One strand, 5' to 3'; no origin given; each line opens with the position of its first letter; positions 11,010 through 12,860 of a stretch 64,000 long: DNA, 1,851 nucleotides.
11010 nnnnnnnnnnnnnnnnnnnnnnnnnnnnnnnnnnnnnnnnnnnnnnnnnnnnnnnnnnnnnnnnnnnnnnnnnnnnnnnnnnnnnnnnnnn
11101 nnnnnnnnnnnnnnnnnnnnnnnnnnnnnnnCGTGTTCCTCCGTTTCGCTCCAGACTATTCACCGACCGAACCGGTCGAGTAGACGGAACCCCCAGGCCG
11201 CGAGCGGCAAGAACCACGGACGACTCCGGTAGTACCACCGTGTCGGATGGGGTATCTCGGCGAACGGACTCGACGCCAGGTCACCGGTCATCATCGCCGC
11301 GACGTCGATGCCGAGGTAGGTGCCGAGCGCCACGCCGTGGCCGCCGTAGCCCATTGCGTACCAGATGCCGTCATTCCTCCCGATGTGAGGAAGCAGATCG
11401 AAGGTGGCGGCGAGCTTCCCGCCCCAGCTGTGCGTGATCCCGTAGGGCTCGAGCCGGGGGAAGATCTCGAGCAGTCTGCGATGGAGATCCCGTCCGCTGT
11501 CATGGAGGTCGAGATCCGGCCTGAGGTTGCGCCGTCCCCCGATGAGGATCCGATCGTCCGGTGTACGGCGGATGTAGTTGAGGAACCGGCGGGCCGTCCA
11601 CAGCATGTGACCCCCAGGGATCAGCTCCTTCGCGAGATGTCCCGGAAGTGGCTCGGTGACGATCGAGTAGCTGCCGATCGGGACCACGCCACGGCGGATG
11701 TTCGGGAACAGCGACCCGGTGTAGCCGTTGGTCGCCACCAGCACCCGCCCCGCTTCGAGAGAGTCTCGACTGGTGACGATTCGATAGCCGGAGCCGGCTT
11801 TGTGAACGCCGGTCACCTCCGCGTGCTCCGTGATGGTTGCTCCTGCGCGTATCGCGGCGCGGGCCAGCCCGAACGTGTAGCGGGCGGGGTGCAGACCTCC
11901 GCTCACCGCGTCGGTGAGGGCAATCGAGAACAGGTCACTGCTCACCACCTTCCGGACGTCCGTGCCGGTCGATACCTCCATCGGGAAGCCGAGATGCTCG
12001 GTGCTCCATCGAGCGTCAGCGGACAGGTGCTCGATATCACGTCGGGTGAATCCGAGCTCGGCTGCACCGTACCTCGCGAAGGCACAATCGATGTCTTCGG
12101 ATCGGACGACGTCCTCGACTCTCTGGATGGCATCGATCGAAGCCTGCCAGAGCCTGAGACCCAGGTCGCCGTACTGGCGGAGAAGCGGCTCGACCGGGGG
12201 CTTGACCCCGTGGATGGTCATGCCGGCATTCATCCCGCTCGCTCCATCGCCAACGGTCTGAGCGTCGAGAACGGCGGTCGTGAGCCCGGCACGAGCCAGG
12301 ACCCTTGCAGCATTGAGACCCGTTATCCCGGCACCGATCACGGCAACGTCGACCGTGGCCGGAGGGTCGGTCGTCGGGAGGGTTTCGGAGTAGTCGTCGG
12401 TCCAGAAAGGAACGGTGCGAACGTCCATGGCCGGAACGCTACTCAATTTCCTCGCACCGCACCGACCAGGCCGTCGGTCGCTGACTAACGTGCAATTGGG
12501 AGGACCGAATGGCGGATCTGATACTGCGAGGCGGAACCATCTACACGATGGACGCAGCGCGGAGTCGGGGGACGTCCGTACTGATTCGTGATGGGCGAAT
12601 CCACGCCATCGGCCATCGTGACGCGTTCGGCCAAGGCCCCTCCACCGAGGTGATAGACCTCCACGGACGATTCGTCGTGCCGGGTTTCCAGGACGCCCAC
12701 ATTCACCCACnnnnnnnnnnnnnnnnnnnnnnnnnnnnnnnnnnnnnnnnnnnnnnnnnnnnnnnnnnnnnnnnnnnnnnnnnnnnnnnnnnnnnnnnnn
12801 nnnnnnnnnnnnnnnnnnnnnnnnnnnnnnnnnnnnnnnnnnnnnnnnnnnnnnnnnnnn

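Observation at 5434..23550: Dense polyamine / amino-aldehyde catabolic island with five aldehyde dehydrogenase paralogs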

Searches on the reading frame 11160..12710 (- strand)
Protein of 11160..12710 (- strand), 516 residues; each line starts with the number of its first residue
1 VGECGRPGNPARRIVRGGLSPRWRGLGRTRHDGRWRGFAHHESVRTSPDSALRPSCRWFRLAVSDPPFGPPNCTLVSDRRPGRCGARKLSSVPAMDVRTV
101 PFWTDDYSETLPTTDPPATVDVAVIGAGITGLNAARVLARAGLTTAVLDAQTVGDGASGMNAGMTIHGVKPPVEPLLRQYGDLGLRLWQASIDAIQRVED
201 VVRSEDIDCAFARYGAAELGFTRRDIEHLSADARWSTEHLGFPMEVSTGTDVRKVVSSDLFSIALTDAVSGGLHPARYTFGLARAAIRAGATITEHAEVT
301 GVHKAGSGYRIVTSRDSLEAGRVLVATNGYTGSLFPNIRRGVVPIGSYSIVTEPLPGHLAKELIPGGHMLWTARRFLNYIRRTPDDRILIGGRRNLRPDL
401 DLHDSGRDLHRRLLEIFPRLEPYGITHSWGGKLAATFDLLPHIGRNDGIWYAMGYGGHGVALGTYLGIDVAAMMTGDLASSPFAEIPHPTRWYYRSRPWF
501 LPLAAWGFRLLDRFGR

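Call 5: search_protein_families(library=pfam, proteins=[window:11160-12710:-], max_evalue=0.00001)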
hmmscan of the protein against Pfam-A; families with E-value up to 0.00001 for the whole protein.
window:11160-12710:- (516 aa): 2 families
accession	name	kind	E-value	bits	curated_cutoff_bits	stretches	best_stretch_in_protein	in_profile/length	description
PF01266.30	DAO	-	8.7e-58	197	27.9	1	121-472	1-352/353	FAD dependent oxidoreductase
PF13738.12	Pyr_redox_3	-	1.3e-06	28.4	30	0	288-332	93-137/305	Pyridine nucleotide-disulphide oxidoreductase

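Call 7: search_protein_families(library=ncbifam, proteins=[window:11160-12710:-], max_evalue=1e-10)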
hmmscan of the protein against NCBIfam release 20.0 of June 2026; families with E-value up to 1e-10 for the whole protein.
window:11160-12710:- (516 aa): 6 families
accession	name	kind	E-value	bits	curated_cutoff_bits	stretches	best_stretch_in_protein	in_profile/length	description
NF050086.1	pipecolate_AmaA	exception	4.2e-54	183.8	600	1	114-476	20-382/425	L-pipecolate oxidase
TIGR03329.1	Phn_aa_oxid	hypoth_equivalog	9.4e-35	120.3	632.8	1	116-475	21-391/460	putative aminophosphonate oxidoreductase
TIGR02352.1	thiamin_ThiO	equivalog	8e-21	74.5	250.8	1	122-473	1-346/351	glycine oxidase ThiO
TIGR01373.1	soxB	subfamily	7.7e-13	48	529.45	1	106-460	17-368/407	sarcosine oxidase subunit beta family protein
NF002480.1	PRK01747.1-1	equivalog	7e-12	44.5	540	0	113-333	242-453/645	bifunctional tRNA (5-methylaminomethyl-2-thiouridine)(34)-methyltransferase MnmC2/FAD-dependent 5-carboxymethylaminomethyl-2-thiouridine(34)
TIGR03197.1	MnmC_Cterm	equivalog_domain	7e-11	41.8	174.2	0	121-337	1-208/400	FAD-dependent 5-carboxymethylaminomethyl-2-thiouridine(34) oxidoreductase MnmC1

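Call 11: search_solved_structures(query=window:11160-12710:-, max_evalue=0.001)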
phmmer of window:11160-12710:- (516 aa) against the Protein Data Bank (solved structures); distinct sequences matched with E-value up to 0.001: 19.
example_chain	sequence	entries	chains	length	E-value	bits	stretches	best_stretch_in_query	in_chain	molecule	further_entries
1y56_B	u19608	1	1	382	2.7e-11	46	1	118-481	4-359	sarcosine oxidase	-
4ysh_A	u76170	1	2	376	9.9e-09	37.5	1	120-474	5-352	Glycine oxidase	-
5fjm_A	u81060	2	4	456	5.6e-08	35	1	117-335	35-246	L-AMINO ACID DEAMINASE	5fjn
1ryi_A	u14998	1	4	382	1.7e-05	26.8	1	121-470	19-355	GLYCINE OXIDASE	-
9woz_A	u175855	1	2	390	1.8e-05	26.8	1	121-470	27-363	Glycine oxidase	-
1ng3_A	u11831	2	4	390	2.3e-05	26.4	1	121-470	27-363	Glycine oxidase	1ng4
3if9_A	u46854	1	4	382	2.4e-05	26.4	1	121-470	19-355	Glycine oxidase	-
7yj0_A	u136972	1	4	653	2.8e-05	26.2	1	79-150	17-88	VibO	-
5i39_A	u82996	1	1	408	4e-05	25.6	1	117-368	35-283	L-amino acid deaminase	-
1vrq_B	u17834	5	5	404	4.9e-05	25.3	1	114-459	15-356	Sarcosine oxidase beta subunit | Subunit beta of sarcosine oxidase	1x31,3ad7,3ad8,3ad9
3ada_B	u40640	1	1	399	6e-05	25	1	114-459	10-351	SARCOSINE OXIDASE BETA SUBUNIT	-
4p9s_A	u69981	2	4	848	7.7e-05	24.7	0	120-467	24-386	Dimethylglycine dehydrogenase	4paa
7cyx_A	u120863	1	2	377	9e-05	24.5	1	120-475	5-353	Glycine oxidase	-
5hxw_A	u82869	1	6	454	0.00014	23.8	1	117-349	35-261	L-amino acid deaminase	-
4y4n_A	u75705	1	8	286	0.00024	23.1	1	119-181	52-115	Putative ribose 1,5-bisphosphate isomerase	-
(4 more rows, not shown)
